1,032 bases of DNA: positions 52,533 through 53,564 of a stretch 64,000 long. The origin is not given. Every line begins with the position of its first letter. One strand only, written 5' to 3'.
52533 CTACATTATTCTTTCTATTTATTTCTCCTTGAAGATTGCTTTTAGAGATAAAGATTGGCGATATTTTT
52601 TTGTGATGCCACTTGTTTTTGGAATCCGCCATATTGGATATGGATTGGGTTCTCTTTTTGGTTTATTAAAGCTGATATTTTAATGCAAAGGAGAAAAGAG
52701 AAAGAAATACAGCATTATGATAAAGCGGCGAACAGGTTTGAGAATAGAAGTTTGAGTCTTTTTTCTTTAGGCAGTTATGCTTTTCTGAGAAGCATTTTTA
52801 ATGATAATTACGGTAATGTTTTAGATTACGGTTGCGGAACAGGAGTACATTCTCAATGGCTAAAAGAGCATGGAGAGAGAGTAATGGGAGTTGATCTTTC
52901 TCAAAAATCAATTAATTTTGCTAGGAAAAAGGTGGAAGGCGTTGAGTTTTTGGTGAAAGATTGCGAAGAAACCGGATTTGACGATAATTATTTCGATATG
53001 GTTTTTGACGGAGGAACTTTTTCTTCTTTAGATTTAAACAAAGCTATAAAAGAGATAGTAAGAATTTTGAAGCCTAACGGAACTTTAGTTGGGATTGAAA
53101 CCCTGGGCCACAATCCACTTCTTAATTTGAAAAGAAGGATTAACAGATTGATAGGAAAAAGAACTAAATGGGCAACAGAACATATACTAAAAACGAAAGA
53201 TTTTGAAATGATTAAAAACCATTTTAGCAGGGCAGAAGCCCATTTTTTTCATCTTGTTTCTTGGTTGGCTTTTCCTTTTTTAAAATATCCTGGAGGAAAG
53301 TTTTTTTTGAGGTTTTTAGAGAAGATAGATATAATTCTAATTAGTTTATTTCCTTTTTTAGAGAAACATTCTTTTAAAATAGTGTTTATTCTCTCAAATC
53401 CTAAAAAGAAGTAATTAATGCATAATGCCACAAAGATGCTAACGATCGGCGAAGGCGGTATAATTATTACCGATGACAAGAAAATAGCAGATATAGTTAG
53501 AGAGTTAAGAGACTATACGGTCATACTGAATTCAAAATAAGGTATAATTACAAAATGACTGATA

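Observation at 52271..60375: ~430-bp perfect direct repeats bracketing a 7.7-kb variable segment; alternative methyltransferase alleles fused to an identical leader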

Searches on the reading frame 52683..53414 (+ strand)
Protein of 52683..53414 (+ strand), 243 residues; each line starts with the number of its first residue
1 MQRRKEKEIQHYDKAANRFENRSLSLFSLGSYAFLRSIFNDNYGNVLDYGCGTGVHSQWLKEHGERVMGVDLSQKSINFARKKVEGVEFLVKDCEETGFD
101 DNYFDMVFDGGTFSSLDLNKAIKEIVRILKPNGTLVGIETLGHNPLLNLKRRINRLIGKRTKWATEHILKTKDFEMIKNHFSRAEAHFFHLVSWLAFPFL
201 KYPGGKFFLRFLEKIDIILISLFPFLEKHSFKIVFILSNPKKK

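Call 7: search_protein_families(library=pfam, proteins=[window:52683-53414:+])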
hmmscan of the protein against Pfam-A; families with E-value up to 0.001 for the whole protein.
window:52683-53414:+ (243 aa): 12 families
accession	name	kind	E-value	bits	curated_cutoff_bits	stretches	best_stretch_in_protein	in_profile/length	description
PF08241.18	Methyltransf_11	-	3.8e-23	82.4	21.2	1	47-136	1-94/95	Methyltransferase domain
PF13649.12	Methyltransf_25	-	9.2e-21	74.8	27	1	46-133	1-97/97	Methyltransferase domain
PF13847.12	Methyltransf_31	-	4.9e-17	62.4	27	1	44-136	5-108/145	Methyltransferase domain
PF08242.18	Methyltransf_12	-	4.8e-12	46.9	30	1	47-135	1-98/98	Methyltransferase domain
PF01209.24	Ubie_methyltran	-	1.4e-09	38.1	20.1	1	37-140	41-154/233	ubiE/COQ5 methyltransferase family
PF13489.12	Methyltransf_23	-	9e-09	35.7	27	1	40-140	20-119/164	Methyltransferase domain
PF05175.20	MTS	-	3.7e-07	30.4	23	1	29-135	18-136/170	Methyltransferase small domain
PF01728.25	FtsJ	-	2.1e-05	24.9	24.1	1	39-119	19-108/181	FtsJ-like methyltransferase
PF07021.18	MetW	-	4.9e-05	23.5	21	1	45-128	16-101/193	Methionine biosynthesis protein MetW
PF02086.21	MethyltransfD12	-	5.4e-05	23.5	22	1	39-102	16-81/253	D12 class N6 adenine-specific DNA methyltransferase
PF05724.17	TPMT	-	0.0001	22.5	26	1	45-79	40-74/218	Thiopurine S-methyltransferase (TPMT)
PF03848.20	TehB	-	0.00022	21.2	20.4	1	44-129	32-120/193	Tellurite resistance protein TehB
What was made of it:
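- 52683..53414 (+): MT_A: intact 243-aa SAM methyltransferase. Start overlaps the GT2_L stop (TAATG). Divergent long-branch member of the GT2-partner MT family. PF08241 (call 7).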

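Call 12: find_encoding_contigs(protein=window:52683-53414:+, flank=10000, max_places=10)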
Protein window:52683-53414:+ (243 aa): no gene with exactly this product is on record in the collection.
